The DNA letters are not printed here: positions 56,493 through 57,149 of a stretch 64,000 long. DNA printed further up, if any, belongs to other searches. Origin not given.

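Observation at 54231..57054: MqsR-like/MqsA-like pair fused in an operon with a KGGVGR ParA-like ATPase-TPR protein, inserted between truB and rpsO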

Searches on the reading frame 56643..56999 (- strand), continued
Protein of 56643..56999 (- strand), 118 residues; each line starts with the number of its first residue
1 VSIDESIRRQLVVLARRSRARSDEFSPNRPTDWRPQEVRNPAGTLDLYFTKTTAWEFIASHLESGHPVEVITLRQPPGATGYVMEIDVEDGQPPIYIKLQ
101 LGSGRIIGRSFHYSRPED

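Call 42: find_encoding_contigs(protein=P0244, flank=6000, max_places=3)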
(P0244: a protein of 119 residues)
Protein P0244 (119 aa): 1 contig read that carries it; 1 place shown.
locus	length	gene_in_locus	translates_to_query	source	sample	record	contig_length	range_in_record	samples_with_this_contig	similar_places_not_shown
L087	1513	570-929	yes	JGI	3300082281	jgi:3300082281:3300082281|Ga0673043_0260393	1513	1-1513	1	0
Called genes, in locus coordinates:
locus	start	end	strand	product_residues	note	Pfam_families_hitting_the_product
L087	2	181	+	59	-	?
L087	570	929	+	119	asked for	-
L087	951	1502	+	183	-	PF15731:MqsA_antitoxin (weak), PF01381:HTH_3 (weak)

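Call 46: find_related_loci(query=A4, collection=metagenome_contigs, flank=5000)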
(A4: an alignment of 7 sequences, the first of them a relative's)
Query A4 (118 aa) in metagenome_contigs; peptide patterns used: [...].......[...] (x = any residue, [..] = any of these).
70 stretches matched a pattern; 58 encode a relative of the query (tblastn E <= 1e-3); 58 distinct loci.
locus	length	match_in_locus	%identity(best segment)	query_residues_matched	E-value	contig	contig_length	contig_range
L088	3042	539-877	65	5-117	5e-48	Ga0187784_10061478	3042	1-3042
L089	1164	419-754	60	7-118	1e-44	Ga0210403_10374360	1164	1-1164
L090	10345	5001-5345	58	1-118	1e-41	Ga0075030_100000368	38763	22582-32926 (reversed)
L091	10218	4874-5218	56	1-118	3e-41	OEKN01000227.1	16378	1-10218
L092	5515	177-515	59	10-118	3e-41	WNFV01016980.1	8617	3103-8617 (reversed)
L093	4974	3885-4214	59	8-118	1e-40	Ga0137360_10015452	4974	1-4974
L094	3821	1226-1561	58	7-118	1e-40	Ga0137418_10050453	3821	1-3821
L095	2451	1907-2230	58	10-118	3e-39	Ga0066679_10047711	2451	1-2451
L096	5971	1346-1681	56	7-118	4e-39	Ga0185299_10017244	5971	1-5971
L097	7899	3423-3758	56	7-118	4e-39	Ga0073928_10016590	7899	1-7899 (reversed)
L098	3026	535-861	58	10-118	3e-38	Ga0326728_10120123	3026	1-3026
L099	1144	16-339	54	10-117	3e-38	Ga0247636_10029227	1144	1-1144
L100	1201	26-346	57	10-117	5e-38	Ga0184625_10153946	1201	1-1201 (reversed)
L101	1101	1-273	65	28-118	4e-38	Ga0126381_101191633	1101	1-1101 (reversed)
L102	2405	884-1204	54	11-117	2e-36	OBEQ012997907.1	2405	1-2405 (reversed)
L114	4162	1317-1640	42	10-116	3e-24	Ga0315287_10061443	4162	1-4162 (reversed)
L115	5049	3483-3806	42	10-116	3e-24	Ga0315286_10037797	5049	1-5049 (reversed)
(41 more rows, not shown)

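Call 50: search_protein_families(library=pfam, proteins=[L114:2093-2959:+, L114:2887-3873:+, L098:1665-2612:-, L115:4259-5047:+, L114:1714-2154:+], max_evalue=0.01)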
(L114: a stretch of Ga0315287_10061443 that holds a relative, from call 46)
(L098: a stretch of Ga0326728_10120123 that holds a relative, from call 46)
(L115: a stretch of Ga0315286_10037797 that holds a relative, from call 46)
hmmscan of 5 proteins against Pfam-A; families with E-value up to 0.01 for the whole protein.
L114:2093-2959:+ (288 aa): 2 families
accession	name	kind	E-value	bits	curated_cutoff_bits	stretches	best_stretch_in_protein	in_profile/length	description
PF13338.12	AbiEi_4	-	1.8e-09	38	25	1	102-140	9-47/49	Transcriptional regulator, AbiEi antitoxin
PF17194.10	AbiEi_3_N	-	0.001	19.5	26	1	110-175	21-87/93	Transcriptional regulator, AbiEi antitoxin N-terminal domain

L114:2887-3873:+ (328 aa): 1 family
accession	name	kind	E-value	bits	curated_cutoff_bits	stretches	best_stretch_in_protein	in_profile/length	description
PF08843.17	AbiEii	-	5.5e-39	135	22.5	1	62-259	1-199/238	Nucleotidyl transferase AbiEii toxin, Type IV TA system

L098:1665-2612:- (315 aa): 1 family
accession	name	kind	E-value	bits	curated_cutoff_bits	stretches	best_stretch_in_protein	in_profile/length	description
PF18135.7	Type_ISP_C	-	1.4e-41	143.2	25.9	2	38-112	198-271/342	Type ISP C-terminal specificity domain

L115:4259-5047:+ (263 aa): 2 families
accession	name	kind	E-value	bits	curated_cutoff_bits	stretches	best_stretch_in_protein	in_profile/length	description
PF13338.12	AbiEi_4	-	2e-09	37.9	25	1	102-140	9-47/49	Transcriptional regulator, AbiEi antitoxin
PF17194.10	AbiEi_3_N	-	0.0009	19.7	26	1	110-175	21-87/93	Transcriptional regulator, AbiEi antitoxin N-terminal domain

L114:1714-2154:+ (146 aa): 2 families
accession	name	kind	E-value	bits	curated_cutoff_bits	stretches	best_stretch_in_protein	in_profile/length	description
PF15731.11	MqsA_antitoxin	-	1.8e-06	28.6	30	1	3-130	1-131/131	Antitoxin component of bacterial toxin-antitoxin system, MqsA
PF01381.28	HTH_3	-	0.0027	18.2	23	1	76-105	3-32/55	Helix-turn-helix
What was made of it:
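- Two-gene A-B versions sit among AbiE and Type ISP restriction genes (call 50).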

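Call 56: search_dna_similar(query=window:56646-56999:-, collection=plasmids, mode=protein, max_evalue=0.001, max_rows=20)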
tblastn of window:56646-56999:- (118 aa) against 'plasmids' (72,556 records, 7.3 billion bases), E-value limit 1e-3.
Records with a match: 4; places in all: 4; records where one place covers at least 80% of the query: 4.
Best place of each record, by identity: <60% 4.
By first word of the organism name: Rhizobium 3; Massilia 1.
By predicted mobility (MOB-suite, as given by PLSDB): conjugative 3; non-mobilizable 1.
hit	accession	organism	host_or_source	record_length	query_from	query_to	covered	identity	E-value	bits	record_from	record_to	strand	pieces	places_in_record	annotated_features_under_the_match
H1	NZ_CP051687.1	Massilia forsythiae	cell culture,Flower of Forsythia koreana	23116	3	114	95%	47.3%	5e-24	102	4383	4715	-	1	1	none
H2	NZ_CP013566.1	Rhizobium phaseoli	Phaseolus vulgaris,Whole ...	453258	1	116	98%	42.2%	2e-25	105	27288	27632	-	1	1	none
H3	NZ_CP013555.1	Rhizobium phaseoli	-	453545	1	116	98%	42.2%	2e-25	105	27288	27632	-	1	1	none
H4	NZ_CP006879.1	Rhizobium gallicum bv. gallicum R602sp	Phaseolus vulgaris,whole ...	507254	3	114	95%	42.6%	5e-19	88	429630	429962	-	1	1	none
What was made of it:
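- Some copies are on plasmids (call 56).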

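Call 57: get_annotated_region(hit=H1, flank=5000)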
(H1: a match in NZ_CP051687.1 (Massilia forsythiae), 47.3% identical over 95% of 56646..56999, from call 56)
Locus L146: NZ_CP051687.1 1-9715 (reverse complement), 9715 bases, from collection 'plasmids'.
description: Massilia forsythiae strain GN2-R2 plasmid unnamed2, complete sequence
organism: Massilia forsythiae (NCBI taxid 2728020)
taxonomy: Bacteria; Pseudomonadota; Betaproteobacteria; Burkholderiales; Oxalobacteraceae; Massilia; Massilia forsythiae
host: -; source: cell culture,Flower of Forsythia koreana; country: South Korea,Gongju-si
typing (MOB-suite, as given by PLSDB): non-mobilizable
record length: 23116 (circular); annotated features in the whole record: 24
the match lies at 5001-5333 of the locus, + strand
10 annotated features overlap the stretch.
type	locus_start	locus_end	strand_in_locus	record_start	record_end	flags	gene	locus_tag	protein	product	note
CDS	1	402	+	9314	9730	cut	-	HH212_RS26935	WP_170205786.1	hypothetical protein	-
CDS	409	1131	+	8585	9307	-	-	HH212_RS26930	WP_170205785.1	hypothetical protein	-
CDS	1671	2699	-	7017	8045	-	-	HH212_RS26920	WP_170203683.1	IS5 family transposase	-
CDS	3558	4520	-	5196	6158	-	-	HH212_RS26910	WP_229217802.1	tyrosine-type recombinase/integrase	GO:0015074 - DNA integration [Evidence IEA]; GO:0006310 - DNA recombination [Evidence IEA]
CDS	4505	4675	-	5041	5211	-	-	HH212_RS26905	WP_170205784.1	hypothetical protein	-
CDS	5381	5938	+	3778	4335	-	-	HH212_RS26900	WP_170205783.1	type II TA system antitoxin MqsA family protein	-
CDS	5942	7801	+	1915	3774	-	-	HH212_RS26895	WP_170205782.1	ParA family protein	-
CDS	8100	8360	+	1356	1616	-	-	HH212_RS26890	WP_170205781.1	hypothetical protein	-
CDS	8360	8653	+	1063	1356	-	-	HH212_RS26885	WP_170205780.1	hypothetical protein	-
CDS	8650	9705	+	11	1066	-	-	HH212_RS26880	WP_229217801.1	replication initiator protein A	-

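Call 58: get_annotated_region(hit=H2, flank=5000)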
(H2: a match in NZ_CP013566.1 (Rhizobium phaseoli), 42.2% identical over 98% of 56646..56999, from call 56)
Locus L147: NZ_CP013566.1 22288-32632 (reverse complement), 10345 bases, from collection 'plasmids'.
description: Rhizobium phaseoli strain N831 plasmid pRphaN831c, complete sequence
organism: Rhizobium phaseoli (NCBI taxid 396)
taxonomy: Bacteria; Pseudomonadota; Alphaproteobacteria; Hyphomicrobiales; Rhizobiaceae; Rhizobium; Rhizobium phaseoli
host: -; source: Phaseolus vulgaris,Whole organism,Legume-root nodule,legume-root nodule; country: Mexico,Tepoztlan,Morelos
typing (MOB-suite, as given by PLSDB): conjugative; replicon rep_cluster_287; relaxase MOBQ; mating-pair formation MPF_T
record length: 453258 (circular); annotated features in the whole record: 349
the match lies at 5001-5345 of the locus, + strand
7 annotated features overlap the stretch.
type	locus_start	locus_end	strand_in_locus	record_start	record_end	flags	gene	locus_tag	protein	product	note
CDS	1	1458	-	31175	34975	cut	-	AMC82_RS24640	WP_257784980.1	YCF48-related protein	-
CDS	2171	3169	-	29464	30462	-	-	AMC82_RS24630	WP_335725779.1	S-adenosylmethionine:tRNA ribosyltransferase-isomerase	-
CDS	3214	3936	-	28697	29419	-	-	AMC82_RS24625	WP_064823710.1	SDR family oxidoreductase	-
CDS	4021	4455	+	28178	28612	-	soxR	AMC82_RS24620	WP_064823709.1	redox-sensitive transcriptional activator SoxR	GO:0006355 - regulation of DNA-templated transcription [Evidence IEA]; GO:0006979 - response to oxidative stress ...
CDS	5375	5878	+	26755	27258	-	-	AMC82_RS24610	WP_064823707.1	type II TA system antitoxin MqsA family protein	-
CDS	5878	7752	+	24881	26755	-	-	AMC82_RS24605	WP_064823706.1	ParA family protein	-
CDS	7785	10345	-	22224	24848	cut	-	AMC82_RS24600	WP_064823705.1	AAA family ATPase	GO:0006302 - double-strand break repair [Evidence IEA]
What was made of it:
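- On MqsA antitoxin family (TIGR03830 / PF15731): RefSeq names the plasmid orthologues as this family (calls 57, 58).
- Four plasmids of cultured Rhizobium and Massilia carry it (calls 56-58). C belongs to the ParA/MinD family and RefSeq names the plasmid copies 'ParA family protein' (calls 57, 58).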

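Call 60: fold_search(model_id=the predicted structure, library=viral)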
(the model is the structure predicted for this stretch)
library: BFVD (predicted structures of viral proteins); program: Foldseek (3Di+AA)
matches with E <= 10: 537; with E <= 0.001: 0
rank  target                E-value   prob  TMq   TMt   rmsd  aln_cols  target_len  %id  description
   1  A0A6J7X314            9.8e-02  0.15  0.24  0.06  21.4       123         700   12  Prohead protease [uncultured Caudovirales phage]
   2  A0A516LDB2            2.7e-01  0.47  0.32  0.32   4.7        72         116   12  (no name in the UniProt tables at hand)
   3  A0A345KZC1            2.9e-01  0.47  0.34  0.32   5.2        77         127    8  (no name in the UniProt tables at hand)
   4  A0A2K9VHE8            2.9e-01  0.25  0.26  0.33  12.1        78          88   12  Uncharacterized protein [Pseudomonas phage Bjorn]
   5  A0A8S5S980            3.1e-01  0.47  0.41  0.39   7.1       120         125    9  Uncharacterized protein [Phage sp. ctGns7]
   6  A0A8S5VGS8            3.1e-01  0.13  0.23  0.21   7.7        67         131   16  Putative tail lysozyme [Myoviridae sp. ctkfK18]
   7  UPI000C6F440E         3.3e-01  0.03  0.15  0.09  23.2       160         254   14  (no name look-up for this kind of identifier)
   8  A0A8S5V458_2          3.7e-01  0.25  0.37  0.06  10.7       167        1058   10  PolyVal ADP-Ribosyltransferase [Myoviridae sp. ct8iP21]
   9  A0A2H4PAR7            4.7e-01  0.23  0.30  0.04  10.6        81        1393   10  (no name in the UniProt tables at hand)
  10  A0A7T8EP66            4.7e-01  0.12  0.21  0.27   9.8        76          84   14  (no name in the UniProt tables at hand)
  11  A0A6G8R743            4.7e-01  0.12  0.21  0.10   8.0        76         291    6  Uncharacterized protein [Synechococcus phage S-H34]
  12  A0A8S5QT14            4.7e-01  0.12  0.30  0.05  17.2       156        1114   14  ParB ddrB-like ParB superfamily domain [Podoviridae sp. cta463]
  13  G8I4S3                4.7e-01  0.03  0.16  0.11  23.7       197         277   10  (no name in the UniProt tables at hand)
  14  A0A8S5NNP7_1          5.0e-01  0.13  0.26  0.05   8.6       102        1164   14  EF-hand domain-containing protein [Myoviridae sp. ctagO6]
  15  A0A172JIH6            5.6e-01  0.60  0.33  0.37   2.9        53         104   13  Uncharacterized protein [Bacillus phage AR9]
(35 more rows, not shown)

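Call 89: search_dna_similar(query=window:56646-56999:-, collection=phages, mode=protein, max_evalue=0.001, max_rows=10)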
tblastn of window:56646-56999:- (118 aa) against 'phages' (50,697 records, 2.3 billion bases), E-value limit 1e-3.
No match.
